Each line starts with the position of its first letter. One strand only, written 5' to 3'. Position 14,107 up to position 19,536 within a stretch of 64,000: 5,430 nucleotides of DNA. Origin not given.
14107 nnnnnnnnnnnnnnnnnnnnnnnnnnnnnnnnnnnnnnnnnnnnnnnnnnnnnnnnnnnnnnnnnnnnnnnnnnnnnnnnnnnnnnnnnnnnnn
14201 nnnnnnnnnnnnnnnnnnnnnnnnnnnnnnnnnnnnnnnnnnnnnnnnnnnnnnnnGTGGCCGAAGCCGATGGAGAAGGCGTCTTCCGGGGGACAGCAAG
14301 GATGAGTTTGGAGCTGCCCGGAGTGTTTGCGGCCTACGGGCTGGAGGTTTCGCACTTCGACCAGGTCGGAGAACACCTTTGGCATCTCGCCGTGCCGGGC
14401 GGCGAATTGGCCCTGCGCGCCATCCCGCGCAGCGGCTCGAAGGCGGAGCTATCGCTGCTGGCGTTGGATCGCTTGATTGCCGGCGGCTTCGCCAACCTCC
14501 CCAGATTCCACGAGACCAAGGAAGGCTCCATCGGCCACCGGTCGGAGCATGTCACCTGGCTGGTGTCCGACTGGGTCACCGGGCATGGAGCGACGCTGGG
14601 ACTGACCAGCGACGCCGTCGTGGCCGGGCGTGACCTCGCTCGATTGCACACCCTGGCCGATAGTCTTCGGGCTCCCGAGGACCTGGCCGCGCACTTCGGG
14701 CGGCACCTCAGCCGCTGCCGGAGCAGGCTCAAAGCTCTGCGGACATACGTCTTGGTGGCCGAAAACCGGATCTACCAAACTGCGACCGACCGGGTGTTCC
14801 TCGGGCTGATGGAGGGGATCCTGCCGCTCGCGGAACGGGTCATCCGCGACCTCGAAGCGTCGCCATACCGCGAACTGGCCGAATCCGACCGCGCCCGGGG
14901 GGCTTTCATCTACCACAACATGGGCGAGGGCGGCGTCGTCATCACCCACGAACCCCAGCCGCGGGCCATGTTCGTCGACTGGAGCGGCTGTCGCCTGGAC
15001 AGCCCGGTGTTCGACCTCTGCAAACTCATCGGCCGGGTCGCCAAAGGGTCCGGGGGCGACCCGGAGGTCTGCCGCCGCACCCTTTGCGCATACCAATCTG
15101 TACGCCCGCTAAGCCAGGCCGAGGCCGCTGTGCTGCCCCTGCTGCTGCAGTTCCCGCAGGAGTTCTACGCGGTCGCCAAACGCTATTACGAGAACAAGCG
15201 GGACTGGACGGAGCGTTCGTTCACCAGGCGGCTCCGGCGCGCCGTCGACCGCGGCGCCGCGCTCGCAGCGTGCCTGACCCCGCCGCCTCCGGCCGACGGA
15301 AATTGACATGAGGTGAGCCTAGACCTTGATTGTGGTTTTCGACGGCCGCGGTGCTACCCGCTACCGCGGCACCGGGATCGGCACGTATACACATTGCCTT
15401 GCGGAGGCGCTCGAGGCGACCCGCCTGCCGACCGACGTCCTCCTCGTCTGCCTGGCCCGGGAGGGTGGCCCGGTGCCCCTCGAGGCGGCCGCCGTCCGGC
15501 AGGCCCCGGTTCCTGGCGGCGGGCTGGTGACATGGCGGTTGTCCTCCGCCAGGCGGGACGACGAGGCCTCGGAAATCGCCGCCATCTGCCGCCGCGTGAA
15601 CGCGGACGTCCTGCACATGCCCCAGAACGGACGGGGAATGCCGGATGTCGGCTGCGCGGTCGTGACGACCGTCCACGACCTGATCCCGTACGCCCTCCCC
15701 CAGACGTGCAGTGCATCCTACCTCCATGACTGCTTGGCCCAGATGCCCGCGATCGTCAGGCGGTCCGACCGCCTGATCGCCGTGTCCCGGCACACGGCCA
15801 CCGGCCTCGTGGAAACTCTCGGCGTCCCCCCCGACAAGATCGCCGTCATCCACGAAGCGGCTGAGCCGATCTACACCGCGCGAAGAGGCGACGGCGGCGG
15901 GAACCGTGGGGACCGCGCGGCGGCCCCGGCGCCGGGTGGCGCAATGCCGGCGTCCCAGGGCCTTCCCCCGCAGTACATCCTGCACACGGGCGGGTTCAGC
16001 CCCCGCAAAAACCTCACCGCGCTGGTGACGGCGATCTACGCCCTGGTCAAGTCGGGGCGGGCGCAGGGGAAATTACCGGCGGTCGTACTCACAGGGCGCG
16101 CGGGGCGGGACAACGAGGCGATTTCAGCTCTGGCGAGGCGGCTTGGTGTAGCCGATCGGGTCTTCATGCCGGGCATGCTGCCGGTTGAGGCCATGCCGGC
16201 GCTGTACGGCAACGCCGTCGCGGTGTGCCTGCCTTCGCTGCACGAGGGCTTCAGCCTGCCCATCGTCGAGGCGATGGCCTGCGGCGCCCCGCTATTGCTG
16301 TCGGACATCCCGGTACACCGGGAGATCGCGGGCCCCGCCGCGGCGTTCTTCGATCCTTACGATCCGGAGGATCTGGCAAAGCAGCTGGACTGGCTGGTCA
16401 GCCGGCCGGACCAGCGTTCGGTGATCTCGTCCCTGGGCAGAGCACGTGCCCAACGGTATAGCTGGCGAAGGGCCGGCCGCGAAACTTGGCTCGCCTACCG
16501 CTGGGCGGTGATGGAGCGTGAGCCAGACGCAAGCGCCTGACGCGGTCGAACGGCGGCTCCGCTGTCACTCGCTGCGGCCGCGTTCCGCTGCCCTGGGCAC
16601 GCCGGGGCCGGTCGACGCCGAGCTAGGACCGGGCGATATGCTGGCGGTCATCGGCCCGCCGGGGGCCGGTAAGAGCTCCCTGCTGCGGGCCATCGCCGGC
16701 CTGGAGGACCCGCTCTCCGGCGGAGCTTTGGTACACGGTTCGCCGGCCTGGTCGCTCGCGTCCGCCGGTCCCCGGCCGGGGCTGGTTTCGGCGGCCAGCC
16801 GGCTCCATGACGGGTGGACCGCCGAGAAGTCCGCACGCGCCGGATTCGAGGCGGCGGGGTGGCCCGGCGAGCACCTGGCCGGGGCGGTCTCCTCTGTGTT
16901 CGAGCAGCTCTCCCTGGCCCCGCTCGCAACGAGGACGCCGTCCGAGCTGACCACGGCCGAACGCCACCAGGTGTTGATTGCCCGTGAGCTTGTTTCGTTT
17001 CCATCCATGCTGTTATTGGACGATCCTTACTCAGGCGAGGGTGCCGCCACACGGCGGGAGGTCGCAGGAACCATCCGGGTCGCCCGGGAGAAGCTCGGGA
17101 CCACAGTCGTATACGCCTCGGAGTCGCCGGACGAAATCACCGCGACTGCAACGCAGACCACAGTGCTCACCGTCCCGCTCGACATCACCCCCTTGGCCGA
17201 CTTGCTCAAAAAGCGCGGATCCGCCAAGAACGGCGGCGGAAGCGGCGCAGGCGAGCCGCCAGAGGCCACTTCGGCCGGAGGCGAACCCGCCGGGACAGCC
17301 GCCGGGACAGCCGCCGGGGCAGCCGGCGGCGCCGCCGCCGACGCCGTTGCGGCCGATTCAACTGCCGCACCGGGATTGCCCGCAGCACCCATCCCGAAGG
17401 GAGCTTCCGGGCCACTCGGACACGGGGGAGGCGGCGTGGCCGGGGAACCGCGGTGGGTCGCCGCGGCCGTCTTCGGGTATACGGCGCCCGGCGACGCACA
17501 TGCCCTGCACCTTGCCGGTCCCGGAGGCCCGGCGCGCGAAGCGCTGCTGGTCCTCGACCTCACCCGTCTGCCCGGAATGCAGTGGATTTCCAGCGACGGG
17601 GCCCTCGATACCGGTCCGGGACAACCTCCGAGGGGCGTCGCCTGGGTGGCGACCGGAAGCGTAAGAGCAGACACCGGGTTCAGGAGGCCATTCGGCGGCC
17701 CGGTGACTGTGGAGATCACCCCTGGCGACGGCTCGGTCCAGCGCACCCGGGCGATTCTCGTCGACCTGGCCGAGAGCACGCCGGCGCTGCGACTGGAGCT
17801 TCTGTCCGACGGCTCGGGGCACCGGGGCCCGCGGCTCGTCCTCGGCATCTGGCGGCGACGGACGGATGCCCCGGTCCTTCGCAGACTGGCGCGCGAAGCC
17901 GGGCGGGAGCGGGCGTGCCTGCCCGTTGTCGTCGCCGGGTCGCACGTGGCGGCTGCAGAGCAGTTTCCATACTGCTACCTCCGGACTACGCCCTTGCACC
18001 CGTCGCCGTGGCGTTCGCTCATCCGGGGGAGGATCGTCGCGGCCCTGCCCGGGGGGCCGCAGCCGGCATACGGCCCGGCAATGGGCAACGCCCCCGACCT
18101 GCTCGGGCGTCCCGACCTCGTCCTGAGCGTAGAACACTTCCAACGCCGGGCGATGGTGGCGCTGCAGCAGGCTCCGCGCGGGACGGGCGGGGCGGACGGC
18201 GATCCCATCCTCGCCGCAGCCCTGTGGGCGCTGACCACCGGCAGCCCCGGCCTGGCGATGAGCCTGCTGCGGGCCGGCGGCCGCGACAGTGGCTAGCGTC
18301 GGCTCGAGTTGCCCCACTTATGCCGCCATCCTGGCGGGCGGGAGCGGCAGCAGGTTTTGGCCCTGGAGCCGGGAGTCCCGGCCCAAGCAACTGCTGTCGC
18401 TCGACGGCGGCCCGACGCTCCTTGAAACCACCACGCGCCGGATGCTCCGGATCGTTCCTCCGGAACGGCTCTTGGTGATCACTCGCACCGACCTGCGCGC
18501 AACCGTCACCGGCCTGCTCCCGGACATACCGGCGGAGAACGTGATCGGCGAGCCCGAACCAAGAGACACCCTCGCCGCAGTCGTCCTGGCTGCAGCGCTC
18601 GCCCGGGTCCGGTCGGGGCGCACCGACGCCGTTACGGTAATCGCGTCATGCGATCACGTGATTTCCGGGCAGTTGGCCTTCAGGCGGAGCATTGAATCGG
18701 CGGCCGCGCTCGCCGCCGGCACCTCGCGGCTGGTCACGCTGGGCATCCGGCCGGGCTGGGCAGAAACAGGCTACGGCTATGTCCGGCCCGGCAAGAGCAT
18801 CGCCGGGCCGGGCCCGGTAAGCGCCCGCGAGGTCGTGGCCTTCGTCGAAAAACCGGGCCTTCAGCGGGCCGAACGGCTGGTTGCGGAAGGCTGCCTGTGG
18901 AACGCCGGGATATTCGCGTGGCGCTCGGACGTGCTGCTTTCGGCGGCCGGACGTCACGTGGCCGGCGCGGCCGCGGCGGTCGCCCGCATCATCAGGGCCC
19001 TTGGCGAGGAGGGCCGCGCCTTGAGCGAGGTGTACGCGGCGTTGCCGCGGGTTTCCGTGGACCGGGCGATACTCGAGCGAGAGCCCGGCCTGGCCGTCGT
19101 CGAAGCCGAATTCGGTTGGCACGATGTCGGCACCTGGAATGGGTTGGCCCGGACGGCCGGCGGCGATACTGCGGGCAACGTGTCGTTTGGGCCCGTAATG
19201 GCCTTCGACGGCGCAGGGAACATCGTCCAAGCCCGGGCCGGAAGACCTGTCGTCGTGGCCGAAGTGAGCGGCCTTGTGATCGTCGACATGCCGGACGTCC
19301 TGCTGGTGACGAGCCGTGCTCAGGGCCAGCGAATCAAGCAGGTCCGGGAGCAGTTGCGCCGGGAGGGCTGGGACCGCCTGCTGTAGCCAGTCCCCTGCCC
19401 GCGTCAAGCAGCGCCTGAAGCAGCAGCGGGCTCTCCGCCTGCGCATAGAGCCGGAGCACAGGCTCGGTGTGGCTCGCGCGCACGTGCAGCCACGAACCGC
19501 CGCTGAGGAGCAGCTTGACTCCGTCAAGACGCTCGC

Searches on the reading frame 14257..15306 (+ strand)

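Call 52: search_protein_families(library=pfam, proteins=[window:14257-15306:+], max_evalue=0.00001)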
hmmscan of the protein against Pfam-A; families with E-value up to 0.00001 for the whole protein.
window:14257-15306:+ (349 aa): 0 families

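Call 71: search_protein_families(library=ncbifam, proteins=[window:14257-15306:+], max_evalue=0.001)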
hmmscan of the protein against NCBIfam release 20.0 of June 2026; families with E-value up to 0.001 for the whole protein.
window:14257-15306:+ (349 aa): 3 families
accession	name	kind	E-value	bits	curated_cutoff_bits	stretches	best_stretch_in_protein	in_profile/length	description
TIGR02906.1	spore_CotS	subfamily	1.1e-44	152.6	172.7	1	40-331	11-302/314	CotS family spore coat protein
NF053880.1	SprCtKinCotIBac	equivalog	2.4e-20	72.8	550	1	41-320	31-309/328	spore coat kinase CotI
TIGR02904.1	spore_ysxE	equivalog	1.2e-14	54.3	263.55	1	23-329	4-308/309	spore coat protein YsxE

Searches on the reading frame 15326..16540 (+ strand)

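Call 52: search_protein_families(library=pfam, proteins=[window:15326-16540:+], max_evalue=0.00001)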
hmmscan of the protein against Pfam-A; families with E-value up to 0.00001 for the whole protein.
window:15326-16540:+ (404 aa): 4 families
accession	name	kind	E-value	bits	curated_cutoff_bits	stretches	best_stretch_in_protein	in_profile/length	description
PF00534.26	Glycos_transf_1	-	1.5e-25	90.2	26.4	1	215-371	15-169/172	Glycosyl transferases group 1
PF13692.12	Glyco_trans_1_4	-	2.4e-21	76.9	27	1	216-358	2-140/142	Glycosyl transferases group 1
PF13439.12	Glyco_transf_4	-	1.2e-14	55.1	28.5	1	17-176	3-163/170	Glycosyltransferase Family 4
PF13579.12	Glyco_trans_4_4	-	3.9e-11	44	29.7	1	16-176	1-156/158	Glycosyl transferase 4-like domain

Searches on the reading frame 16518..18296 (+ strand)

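Call 52: search_protein_families(library=pfam, proteins=[window:16518-18296:+], max_evalue=0.00001)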
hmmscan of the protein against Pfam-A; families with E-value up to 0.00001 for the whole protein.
window:16518-18296:+ (592 aa): 1 family
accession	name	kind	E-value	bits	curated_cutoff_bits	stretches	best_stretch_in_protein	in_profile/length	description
PF00005.33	ABC_tran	-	7.3e-16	59.5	25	1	32-171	4-136/137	ABC transporter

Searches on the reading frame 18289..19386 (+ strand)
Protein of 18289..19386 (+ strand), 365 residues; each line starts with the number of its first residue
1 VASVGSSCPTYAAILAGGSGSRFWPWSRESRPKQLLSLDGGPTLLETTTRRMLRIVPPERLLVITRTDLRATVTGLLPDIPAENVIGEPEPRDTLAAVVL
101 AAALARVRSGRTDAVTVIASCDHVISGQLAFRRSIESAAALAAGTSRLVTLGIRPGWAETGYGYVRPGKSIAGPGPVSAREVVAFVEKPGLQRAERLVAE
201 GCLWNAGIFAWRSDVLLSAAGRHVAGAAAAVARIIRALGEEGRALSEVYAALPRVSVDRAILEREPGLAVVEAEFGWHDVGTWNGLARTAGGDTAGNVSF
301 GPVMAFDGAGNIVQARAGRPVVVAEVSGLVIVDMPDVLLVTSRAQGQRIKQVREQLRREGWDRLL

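Call 52: search_protein_families(library=pfam, proteins=[window:18289-19386:+], max_evalue=0.00001)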
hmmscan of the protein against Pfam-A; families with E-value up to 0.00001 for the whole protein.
window:18289-19386:+ (365 aa): 3 families
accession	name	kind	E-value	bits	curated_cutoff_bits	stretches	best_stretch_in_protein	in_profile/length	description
PF00483.29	NTP_transferase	-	1.3e-29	103.9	21.2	1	12-288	2-237/245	Nucleotidyl transferase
PF12804.13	NTP_transf_3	-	1.4e-08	35.5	27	1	12-145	1-118/160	MobA-like NTP transferase domain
PF22640.1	ManC_GMP_beta-helix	-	1.3e-06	28.6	27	1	303-356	3-55/55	MannoseP isomerase/GMP-like beta-helix domain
